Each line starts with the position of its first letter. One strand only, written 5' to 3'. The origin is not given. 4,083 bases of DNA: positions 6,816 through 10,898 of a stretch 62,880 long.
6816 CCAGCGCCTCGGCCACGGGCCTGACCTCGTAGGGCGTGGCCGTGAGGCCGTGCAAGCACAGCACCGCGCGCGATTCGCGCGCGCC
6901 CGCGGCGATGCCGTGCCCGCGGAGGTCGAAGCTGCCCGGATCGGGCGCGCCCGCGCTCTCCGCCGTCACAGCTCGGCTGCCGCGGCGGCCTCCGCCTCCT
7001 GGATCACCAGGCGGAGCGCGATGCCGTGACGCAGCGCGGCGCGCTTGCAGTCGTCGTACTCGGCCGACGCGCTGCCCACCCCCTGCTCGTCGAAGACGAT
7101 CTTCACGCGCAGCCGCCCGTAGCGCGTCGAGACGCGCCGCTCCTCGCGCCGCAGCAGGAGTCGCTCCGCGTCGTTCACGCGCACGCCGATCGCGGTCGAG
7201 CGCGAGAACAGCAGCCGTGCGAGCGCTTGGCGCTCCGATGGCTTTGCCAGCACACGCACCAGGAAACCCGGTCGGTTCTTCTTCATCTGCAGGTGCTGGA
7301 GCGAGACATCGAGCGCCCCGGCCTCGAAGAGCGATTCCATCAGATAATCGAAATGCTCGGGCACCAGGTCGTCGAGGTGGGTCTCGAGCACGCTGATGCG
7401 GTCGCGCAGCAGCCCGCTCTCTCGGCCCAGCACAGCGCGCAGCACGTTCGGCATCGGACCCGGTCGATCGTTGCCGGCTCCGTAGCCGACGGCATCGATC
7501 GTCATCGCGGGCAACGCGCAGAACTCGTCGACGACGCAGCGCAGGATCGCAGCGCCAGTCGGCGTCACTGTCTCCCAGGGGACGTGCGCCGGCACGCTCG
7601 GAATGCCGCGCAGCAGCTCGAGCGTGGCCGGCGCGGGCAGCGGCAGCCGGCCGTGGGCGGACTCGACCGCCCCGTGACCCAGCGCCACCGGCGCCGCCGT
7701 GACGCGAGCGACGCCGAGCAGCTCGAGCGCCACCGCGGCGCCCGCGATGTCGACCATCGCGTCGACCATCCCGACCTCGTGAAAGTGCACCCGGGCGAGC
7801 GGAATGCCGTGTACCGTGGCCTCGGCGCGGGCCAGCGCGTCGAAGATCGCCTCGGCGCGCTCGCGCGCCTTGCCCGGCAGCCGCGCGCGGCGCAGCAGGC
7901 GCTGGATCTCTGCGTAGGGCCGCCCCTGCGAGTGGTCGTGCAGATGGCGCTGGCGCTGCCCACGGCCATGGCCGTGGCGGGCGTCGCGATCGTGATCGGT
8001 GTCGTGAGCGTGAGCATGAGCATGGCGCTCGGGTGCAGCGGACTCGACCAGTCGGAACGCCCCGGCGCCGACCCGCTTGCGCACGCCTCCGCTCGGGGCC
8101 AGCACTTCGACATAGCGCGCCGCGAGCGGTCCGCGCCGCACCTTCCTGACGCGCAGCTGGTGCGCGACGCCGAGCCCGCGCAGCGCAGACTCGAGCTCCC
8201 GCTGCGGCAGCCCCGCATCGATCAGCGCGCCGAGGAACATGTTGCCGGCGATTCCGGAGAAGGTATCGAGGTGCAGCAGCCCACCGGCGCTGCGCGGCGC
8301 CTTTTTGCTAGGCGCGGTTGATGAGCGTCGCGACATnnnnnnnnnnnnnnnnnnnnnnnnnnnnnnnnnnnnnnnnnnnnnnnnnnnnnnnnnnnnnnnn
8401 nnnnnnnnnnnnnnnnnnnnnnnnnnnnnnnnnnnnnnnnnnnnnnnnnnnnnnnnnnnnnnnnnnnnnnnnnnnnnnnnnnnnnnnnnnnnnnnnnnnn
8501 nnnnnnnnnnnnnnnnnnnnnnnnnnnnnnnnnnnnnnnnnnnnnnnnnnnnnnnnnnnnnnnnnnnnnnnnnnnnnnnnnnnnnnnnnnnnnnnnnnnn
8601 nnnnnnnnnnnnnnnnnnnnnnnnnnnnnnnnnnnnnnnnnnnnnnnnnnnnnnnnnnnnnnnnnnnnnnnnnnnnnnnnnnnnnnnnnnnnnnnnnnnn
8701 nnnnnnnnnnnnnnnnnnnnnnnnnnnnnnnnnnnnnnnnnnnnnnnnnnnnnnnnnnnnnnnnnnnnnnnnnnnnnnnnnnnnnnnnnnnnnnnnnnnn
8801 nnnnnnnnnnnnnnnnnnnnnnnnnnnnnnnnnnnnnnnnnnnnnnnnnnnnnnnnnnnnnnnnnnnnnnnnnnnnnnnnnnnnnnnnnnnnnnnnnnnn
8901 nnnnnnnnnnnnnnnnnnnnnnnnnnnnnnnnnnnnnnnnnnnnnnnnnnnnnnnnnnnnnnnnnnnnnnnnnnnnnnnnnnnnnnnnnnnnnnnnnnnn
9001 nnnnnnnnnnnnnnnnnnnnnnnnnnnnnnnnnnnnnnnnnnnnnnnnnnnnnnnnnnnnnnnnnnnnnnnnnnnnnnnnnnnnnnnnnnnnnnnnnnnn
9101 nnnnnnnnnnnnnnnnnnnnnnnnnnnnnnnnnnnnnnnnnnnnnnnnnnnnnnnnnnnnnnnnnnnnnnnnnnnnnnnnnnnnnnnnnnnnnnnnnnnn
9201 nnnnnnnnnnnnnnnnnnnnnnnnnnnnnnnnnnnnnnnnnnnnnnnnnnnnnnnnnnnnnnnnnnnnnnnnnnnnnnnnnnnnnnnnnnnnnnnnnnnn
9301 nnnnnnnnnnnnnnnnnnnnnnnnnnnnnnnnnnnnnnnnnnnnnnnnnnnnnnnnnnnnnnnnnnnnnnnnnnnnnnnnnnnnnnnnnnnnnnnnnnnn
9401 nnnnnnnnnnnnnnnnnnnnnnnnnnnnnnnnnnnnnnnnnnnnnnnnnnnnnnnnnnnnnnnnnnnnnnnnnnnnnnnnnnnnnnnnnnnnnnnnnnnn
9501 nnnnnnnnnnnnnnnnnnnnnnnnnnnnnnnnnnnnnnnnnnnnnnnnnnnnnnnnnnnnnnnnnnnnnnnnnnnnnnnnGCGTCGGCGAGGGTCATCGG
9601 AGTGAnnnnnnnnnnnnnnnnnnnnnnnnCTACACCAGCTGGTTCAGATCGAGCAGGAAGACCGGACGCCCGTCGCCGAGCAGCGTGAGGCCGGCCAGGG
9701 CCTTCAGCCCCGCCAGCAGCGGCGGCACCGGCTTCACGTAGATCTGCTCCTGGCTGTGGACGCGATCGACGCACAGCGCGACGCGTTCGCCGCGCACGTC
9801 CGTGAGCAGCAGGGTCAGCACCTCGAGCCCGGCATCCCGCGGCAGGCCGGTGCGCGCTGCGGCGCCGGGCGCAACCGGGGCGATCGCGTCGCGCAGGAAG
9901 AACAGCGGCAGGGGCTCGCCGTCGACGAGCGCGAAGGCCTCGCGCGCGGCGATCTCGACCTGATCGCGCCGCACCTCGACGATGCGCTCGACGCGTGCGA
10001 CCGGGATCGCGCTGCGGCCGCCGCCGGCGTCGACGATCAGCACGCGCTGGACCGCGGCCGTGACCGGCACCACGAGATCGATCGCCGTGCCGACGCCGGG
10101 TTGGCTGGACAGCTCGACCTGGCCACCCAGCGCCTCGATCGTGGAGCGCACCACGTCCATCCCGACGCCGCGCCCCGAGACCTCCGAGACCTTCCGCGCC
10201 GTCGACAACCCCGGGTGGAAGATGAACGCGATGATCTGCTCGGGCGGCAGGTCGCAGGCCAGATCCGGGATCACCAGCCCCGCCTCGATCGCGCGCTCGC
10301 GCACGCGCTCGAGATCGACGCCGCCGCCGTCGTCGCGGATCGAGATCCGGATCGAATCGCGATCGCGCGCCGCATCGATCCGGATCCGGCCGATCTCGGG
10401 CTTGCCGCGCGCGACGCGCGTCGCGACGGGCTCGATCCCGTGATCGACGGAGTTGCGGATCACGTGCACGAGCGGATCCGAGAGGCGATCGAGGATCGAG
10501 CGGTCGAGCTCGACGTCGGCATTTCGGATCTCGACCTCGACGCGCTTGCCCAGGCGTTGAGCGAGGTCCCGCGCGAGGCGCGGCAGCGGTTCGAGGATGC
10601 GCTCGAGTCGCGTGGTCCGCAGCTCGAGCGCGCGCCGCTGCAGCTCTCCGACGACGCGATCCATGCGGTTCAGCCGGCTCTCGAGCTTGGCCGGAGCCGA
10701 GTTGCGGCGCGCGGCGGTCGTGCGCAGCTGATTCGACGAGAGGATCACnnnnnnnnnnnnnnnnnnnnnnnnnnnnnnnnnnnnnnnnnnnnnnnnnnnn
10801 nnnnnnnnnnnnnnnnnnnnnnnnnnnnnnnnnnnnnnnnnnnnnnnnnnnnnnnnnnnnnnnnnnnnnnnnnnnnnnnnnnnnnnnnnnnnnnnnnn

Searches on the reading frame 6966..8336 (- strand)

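Call 79: search_protein_families(library=pfam, proteins=[window:6966-8336:-], max_evalue=0.00001)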
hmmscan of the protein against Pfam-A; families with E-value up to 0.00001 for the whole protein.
window:6966-8336:- (456 aa): 1 family
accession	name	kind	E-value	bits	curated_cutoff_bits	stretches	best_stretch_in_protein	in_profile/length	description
PF01969.22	Ni_insertion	-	6.4e-128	427.5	22.1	1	21-444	1-374/375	Nickel insertion protein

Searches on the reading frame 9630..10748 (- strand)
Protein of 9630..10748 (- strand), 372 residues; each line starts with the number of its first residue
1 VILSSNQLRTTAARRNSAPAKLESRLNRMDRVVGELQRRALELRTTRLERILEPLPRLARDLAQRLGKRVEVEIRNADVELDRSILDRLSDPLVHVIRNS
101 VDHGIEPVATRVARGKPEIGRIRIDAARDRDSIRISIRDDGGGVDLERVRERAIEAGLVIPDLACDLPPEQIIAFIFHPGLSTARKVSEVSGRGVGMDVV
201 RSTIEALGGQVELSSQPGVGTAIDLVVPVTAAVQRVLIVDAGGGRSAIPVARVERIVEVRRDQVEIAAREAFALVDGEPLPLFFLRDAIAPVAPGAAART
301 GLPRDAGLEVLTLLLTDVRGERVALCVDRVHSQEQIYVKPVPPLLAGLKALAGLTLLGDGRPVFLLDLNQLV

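Call 79: search_protein_families(library=pfam, proteins=[window:9630-10748:-], max_evalue=0.00001)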
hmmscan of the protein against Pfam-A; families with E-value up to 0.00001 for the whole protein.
window:9630-10748:- (372 aa): 2 families
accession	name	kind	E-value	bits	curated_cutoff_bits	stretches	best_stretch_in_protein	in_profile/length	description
PF02518.31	HATPase_c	-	8.9e-16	58.7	26.4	1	91-230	4-110/111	Histidine kinase-, DNA gyrase B-, and HSP90-like ATPase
PF01584.24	CheW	-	9.7e-15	54.8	23.5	1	236-371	2-133/138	CheW-like domain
